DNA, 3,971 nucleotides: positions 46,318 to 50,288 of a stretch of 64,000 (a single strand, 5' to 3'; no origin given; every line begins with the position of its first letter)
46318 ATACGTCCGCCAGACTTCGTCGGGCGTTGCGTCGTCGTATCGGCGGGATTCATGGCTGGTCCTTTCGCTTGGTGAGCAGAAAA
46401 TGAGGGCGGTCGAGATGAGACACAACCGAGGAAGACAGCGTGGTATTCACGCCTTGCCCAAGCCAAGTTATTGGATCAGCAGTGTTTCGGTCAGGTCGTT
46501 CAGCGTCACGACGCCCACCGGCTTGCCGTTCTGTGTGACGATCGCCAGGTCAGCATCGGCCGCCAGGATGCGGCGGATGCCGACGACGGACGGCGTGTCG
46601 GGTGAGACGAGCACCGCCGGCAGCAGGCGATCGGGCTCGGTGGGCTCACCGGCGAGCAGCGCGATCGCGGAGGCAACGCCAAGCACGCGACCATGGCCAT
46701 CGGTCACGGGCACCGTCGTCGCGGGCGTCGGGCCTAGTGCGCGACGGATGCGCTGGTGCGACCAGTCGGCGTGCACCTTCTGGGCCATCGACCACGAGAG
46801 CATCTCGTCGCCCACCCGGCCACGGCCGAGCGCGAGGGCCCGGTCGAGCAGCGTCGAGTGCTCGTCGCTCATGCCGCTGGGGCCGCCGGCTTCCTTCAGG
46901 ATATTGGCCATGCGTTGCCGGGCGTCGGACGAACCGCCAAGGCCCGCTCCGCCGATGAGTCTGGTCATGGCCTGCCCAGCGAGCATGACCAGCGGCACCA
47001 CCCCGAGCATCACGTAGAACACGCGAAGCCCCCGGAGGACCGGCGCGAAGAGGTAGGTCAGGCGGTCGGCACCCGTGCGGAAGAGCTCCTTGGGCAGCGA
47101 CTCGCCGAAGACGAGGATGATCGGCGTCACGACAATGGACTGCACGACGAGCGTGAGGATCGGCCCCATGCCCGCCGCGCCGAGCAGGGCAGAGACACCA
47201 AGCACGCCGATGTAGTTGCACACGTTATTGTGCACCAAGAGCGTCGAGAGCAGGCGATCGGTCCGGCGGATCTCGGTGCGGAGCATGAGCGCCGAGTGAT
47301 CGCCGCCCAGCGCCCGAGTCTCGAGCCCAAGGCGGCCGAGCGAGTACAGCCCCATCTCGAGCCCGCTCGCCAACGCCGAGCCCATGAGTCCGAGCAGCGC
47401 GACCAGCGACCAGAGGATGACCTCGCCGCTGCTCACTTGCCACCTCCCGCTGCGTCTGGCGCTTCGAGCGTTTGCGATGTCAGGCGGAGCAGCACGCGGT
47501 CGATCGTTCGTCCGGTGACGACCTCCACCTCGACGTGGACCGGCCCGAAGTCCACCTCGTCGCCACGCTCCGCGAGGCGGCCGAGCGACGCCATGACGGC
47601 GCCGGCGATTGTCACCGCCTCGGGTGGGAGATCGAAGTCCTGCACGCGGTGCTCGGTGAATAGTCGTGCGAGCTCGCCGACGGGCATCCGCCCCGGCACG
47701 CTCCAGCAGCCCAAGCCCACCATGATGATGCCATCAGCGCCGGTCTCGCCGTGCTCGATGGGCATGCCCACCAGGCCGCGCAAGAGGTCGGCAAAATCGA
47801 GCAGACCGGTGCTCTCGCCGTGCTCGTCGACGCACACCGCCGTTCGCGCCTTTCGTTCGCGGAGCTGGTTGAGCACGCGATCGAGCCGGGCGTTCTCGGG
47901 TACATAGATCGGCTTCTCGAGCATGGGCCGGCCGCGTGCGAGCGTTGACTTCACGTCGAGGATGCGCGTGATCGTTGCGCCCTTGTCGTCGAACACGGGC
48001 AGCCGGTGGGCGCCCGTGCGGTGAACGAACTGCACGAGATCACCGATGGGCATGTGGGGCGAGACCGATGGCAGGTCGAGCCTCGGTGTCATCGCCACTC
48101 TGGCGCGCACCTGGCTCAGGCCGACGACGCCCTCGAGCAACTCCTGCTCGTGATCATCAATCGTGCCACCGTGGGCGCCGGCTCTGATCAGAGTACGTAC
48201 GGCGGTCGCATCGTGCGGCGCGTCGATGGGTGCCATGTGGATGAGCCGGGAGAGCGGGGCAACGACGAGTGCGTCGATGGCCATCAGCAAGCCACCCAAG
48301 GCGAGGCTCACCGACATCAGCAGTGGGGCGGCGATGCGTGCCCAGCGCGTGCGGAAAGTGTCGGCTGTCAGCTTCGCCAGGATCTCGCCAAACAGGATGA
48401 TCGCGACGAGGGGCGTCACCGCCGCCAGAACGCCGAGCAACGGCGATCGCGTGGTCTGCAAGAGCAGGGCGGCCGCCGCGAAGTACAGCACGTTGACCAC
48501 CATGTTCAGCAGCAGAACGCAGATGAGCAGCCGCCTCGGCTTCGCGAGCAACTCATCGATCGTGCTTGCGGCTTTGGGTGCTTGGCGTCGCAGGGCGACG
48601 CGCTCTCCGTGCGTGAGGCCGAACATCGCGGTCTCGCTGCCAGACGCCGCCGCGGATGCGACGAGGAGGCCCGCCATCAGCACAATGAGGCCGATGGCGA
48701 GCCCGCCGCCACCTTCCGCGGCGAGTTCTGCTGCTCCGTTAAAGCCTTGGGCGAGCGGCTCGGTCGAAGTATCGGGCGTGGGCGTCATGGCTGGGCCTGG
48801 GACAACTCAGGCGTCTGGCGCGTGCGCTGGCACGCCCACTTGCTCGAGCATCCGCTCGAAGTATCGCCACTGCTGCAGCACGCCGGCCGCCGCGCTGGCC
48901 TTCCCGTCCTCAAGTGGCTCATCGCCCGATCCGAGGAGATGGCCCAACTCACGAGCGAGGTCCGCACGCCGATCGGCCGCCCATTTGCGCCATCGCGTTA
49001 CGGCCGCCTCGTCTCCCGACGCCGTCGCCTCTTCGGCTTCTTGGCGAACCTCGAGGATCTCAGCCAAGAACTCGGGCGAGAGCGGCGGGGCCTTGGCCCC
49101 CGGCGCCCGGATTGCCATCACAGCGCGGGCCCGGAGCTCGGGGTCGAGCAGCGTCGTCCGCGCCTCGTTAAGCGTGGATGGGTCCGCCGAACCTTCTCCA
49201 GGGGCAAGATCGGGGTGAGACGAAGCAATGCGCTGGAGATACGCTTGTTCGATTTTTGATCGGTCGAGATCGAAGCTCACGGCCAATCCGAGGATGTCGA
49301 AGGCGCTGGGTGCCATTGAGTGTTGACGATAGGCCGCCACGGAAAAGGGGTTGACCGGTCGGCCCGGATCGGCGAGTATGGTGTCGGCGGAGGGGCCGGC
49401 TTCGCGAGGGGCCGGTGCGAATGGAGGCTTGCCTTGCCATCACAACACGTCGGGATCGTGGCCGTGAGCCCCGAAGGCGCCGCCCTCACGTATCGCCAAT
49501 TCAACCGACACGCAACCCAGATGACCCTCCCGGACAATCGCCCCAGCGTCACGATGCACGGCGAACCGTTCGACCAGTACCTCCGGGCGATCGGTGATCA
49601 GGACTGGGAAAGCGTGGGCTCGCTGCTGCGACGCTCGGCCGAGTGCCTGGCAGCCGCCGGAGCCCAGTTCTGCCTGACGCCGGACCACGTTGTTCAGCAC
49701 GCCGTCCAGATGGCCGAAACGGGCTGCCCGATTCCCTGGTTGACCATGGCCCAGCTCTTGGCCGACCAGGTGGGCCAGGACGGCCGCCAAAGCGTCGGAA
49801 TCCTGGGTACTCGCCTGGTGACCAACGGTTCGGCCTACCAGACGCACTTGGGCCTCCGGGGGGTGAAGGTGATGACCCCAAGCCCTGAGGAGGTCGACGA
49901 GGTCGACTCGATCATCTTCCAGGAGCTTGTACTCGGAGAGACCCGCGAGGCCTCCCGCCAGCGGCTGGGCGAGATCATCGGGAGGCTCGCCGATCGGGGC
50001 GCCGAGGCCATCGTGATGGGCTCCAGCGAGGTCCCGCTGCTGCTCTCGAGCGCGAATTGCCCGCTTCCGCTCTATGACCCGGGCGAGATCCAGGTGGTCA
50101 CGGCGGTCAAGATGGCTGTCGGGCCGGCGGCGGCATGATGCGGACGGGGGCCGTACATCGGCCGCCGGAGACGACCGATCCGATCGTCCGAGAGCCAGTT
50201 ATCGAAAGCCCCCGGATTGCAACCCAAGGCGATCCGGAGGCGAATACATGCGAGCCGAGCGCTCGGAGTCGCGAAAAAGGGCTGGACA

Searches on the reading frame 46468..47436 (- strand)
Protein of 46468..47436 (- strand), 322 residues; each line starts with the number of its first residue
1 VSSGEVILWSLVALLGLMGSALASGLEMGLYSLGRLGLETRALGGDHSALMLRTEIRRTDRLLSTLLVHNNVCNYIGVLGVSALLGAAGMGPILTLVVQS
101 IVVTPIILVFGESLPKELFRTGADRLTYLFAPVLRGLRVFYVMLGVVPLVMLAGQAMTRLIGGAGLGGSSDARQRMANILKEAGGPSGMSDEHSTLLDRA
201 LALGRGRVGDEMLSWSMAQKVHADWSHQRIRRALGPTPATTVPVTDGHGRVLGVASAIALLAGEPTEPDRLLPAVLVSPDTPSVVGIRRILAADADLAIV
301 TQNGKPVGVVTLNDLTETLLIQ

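Call 51: search_protein_families(library=pfam, proteins=[window:46468-47436:-], max_evalue=0.001)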
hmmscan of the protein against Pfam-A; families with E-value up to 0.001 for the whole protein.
window:46468-47436:- (322 aa): 2 families
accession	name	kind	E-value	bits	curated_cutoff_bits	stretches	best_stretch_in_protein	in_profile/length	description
PF01595.25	CNNM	-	6.8e-22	78.4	28.4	1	12-166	2-152/181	Cyclin M transmembrane N-terminal domain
PF00571.33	CBS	-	8.9e-06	26.4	24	0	274-319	9-55/57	CBS domain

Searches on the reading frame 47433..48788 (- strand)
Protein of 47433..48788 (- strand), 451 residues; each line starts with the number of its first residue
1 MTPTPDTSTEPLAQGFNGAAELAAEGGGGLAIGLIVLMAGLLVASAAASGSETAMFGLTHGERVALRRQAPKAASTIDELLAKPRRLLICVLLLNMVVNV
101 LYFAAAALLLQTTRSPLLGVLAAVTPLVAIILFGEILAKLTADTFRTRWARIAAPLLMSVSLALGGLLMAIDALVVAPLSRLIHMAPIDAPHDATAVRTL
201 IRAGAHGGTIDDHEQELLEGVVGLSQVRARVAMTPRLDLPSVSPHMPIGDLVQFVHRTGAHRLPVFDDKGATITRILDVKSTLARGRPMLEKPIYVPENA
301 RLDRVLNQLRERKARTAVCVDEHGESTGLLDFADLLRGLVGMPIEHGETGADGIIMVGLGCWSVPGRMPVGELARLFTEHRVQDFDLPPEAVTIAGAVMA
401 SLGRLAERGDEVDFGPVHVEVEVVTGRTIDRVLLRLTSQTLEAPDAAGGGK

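Call 11: search_protein_families(library=pfam, proteins=[window:47433-48788:-], max_evalue=0.001)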
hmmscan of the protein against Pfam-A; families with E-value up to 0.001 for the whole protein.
window:47433-48788:- (451 aa): 3 families
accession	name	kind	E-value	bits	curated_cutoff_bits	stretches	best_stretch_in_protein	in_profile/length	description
PF01595.25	CNNM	-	8e-15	55.4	28.4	1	38-213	3-180/181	Cyclin M transmembrane N-terminal domain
PF00571.33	CBS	-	1.4e-12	48.2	24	1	289-340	5-56/57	CBS domain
PF03471.22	CorC_HlyC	-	1.2e-11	44.8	27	1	359-436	5-79/81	Transporter associated domain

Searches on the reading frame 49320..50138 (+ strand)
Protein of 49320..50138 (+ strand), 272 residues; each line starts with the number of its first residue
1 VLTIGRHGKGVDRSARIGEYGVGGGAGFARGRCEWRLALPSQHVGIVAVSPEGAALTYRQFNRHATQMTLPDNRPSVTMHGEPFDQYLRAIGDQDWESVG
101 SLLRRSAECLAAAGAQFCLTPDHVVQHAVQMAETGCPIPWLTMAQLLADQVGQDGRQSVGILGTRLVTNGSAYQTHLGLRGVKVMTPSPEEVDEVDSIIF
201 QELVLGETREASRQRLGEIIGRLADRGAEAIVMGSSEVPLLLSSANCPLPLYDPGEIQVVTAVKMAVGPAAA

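Call 11: search_protein_families(library=pfam, proteins=[window:49320-50138:+], max_evalue=0.001)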
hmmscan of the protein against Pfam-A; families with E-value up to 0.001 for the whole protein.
window:49320-50138:+ (272 aa): 1 family
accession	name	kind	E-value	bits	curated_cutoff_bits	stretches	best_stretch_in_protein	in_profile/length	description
PF01177.27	Asp_Glu_race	-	9e-23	81.6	31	1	46-260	1-209/211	Asp/Glu/Hydantoin racemase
